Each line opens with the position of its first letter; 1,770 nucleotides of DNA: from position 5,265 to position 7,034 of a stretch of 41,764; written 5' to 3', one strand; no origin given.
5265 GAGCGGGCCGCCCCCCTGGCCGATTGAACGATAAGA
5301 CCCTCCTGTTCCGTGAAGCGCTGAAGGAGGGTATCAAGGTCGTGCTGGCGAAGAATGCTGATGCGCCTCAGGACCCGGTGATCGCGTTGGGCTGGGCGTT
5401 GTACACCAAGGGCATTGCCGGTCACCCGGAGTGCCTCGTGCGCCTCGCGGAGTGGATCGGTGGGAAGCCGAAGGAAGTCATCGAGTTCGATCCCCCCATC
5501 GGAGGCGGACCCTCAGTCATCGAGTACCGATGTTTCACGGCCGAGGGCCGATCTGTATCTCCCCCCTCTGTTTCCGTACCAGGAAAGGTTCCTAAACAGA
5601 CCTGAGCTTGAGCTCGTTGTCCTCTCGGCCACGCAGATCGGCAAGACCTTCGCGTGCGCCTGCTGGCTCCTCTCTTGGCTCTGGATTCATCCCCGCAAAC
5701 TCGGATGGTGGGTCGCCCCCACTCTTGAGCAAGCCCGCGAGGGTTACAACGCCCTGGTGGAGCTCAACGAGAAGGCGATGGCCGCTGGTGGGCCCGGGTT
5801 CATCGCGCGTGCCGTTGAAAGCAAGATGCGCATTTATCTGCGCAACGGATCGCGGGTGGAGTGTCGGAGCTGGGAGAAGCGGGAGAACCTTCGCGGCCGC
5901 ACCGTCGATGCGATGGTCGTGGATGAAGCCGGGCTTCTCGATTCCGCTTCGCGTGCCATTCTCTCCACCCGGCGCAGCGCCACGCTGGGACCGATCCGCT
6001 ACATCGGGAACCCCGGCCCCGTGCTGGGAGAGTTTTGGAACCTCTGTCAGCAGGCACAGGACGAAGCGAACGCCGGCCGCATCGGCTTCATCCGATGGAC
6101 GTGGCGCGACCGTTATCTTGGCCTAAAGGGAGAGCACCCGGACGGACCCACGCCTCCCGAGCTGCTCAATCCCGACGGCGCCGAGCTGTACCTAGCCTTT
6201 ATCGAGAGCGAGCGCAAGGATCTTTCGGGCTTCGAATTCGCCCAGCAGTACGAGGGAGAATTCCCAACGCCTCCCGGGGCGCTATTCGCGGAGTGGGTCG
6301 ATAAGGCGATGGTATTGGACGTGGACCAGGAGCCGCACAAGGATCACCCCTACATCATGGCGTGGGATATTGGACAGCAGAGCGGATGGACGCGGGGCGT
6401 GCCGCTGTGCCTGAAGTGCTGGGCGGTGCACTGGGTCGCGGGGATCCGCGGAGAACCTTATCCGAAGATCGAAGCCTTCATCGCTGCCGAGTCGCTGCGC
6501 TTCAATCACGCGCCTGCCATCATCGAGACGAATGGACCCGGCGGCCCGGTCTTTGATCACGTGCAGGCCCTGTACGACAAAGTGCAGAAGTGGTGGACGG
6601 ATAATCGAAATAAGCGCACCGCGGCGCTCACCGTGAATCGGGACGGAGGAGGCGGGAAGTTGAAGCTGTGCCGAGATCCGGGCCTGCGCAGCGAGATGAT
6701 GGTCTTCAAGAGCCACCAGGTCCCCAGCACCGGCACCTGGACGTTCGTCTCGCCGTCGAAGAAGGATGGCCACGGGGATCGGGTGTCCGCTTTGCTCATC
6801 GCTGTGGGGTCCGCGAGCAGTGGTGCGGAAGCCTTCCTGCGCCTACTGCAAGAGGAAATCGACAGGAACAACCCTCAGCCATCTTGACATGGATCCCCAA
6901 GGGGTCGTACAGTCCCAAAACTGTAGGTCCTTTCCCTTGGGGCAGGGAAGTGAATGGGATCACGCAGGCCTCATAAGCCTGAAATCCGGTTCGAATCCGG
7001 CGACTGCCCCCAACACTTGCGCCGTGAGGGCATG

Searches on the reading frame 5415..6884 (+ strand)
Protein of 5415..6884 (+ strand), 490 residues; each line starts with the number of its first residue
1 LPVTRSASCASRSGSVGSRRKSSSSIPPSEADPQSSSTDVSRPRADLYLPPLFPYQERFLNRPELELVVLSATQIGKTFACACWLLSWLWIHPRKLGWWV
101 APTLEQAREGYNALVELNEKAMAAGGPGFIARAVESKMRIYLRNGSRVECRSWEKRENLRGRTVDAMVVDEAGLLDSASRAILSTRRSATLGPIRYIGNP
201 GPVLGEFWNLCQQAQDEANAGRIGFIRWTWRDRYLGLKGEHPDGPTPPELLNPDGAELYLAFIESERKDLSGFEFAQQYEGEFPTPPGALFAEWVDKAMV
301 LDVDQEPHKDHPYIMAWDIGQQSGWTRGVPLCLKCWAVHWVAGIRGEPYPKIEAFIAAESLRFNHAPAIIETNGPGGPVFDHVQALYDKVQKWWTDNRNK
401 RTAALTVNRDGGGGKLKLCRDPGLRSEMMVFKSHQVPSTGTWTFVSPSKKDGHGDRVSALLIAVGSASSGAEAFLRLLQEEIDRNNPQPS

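Call 3: search_protein_families(library=pfam, proteins=[window:5415-6884:+], max_evalue=1)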
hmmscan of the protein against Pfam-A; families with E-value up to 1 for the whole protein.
window:5415-6884:+ (490 aa): 1 family
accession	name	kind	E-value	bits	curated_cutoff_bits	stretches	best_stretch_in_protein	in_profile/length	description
PF03237.21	Terminase_6N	-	4.4e-09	36.7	22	1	71-291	4-208/215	Terminase large subunit, T4likevirus-type, N-terminal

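Call 4: search_protein_families(library=phrogs, proteins=[window:5415-6884:+], max_evalue=0.1)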
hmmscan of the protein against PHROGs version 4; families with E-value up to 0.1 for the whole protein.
window:5415-6884:+ (490 aa): 9 families
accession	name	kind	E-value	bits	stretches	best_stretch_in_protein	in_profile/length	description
phrog_2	-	head and packaging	1.1e-35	124.6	1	50-464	265-589/807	terminase large subunit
phrog_7579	-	head and packaging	2.4e-08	34.5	1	68-179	21-126/239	terminase large subunit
phrog_9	-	head and packaging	0.00017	21.6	1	99-218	260-379/812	terminase large subunit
phrog_5909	-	head and packaging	0.012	15.8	1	369-465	169-266/285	terminase large subunit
phrog_979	-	head and packaging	0.017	14.8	1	50-186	152-287/642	terminase large subunit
phrog_5713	-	head and packaging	0.025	15.5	1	353-465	10-123/143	terminase large subunit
phrog_675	-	head and packaging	0.049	12.9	1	54-181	45-171/576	terminase large subunit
phrog_36647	-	unknown function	0.063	14.4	0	250-263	25-38/57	-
phrog_38319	-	unknown function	0.086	13.2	0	56-176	10-129/271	-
